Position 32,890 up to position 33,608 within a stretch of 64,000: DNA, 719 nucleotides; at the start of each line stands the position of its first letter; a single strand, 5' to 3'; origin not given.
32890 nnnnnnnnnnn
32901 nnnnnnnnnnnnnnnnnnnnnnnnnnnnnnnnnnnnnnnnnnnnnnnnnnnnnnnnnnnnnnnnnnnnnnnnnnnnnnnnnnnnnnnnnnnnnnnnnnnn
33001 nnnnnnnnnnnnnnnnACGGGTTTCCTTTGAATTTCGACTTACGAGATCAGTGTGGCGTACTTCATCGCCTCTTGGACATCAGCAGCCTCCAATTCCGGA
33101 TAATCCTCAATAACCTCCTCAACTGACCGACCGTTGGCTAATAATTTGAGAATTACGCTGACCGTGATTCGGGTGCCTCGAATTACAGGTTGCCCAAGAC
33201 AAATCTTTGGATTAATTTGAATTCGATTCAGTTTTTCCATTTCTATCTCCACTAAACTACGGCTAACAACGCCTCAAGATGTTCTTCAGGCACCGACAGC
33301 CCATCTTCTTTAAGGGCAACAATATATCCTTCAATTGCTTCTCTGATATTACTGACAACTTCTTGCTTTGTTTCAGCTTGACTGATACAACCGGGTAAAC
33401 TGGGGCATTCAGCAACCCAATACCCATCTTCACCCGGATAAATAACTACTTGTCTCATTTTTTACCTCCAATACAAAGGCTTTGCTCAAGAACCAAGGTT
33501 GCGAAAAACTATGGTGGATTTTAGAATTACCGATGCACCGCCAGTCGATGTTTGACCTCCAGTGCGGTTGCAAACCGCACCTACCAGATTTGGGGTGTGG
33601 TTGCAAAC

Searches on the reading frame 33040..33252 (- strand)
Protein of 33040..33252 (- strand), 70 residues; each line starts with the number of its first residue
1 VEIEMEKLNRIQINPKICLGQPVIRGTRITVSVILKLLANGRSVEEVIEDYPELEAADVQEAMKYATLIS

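Call 3: search_protein_families(library=pfam, proteins=[window:33040-33252:-], max_evalue=0.1)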
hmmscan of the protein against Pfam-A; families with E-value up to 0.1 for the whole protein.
window:33040-33252:- (70 aa): 3 families
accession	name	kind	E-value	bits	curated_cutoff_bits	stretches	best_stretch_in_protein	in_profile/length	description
PF04255.20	DUF433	-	9.1e-26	89.9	23.6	1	11-66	1-56/56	Protein of unknown function (DUF433)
PF14010.12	PEPcase_2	-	0.079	11.9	25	1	4-66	236-287/493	Phosphoenolpyruvate carboxylase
PF02845.22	CUE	-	0.092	12.9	21.1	0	29-50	15-37/42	CUE domain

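Call 4: search_protein_families(library=ncbifam, proteins=[window:33040-33252:-], max_evalue=0.1)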
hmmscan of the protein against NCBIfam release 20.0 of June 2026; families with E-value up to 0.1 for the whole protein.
window:33040-33252:- (70 aa): 0 families

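Call 45: search_protein_families(library=padloc, proteins=[window:33040-33252:-], max_evalue=0.01)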
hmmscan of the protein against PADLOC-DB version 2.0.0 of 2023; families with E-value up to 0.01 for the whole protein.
window:33040-33252:- (70 aa): 0 families

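Call 47: search_solved_structures(query=window:33040-33240:-, max_evalue=0.01)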
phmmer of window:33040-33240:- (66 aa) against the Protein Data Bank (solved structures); distinct sequences matched with E-value up to 0.01: 1.
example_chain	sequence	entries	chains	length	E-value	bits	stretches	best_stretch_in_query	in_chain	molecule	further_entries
2ga1_A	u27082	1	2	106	2.3e-06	30.6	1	5-61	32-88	Protein of unknown function DUF433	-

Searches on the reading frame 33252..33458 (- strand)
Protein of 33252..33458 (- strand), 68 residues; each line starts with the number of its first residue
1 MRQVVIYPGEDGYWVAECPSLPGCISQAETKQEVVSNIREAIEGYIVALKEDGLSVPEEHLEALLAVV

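Call 3: search_protein_families(library=pfam, proteins=[window:33252-33458:-], max_evalue=0.1)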
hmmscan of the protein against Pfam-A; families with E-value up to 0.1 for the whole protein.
window:33252-33458:- (68 aa): 3 families
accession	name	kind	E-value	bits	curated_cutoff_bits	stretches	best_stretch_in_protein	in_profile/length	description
PF15919.11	HicB_lk_antitox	-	9.4e-09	35.9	27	1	4-59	3-58/123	HicB_like antitoxin of bacterial toxin-antitoxin system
PF21748.3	UPF0150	-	1.6e-07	31.6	27.3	1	10-57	16-64/64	UPF0150-like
PF08972.17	DUF1902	-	0.0017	18.9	22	1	5-44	6-45/74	Domain of unknown function (DUF1902)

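Call 4: search_protein_families(library=ncbifam, proteins=[window:33252-33458:-], max_evalue=0.1)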
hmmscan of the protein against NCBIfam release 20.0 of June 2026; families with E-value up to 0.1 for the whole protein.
window:33252-33458:- (68 aa): 0 families

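Call 45: search_protein_families(library=padloc, proteins=[window:33252-33458:-], max_evalue=0.01)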
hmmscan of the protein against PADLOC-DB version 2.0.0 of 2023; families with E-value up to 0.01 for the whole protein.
window:33252-33458:- (68 aa): 0 families

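Call 48: search_solved_structures(query=window:33252-33458:-, max_evalue=0.01)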
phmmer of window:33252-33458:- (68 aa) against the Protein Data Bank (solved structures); distinct sequences matched with E-value up to 0.01: 3.
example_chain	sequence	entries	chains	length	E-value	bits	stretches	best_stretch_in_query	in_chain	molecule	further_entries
1wv8_A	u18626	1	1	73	0.00058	23.3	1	5-55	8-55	hypothetical protein TTHA1013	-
6g1c_V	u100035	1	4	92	0.0028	21.2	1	9-56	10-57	Antitoxin HicB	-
6g1n_A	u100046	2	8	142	0.0046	20.5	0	9-55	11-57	antitoxin HicB | HicB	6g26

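Call 58: search_protein_families(library=pfam, proteins=[window:33263-33433:-], max_evalue=0.1)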
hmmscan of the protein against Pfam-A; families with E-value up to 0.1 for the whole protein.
window:33263-33433:- (56 aa): 0 families
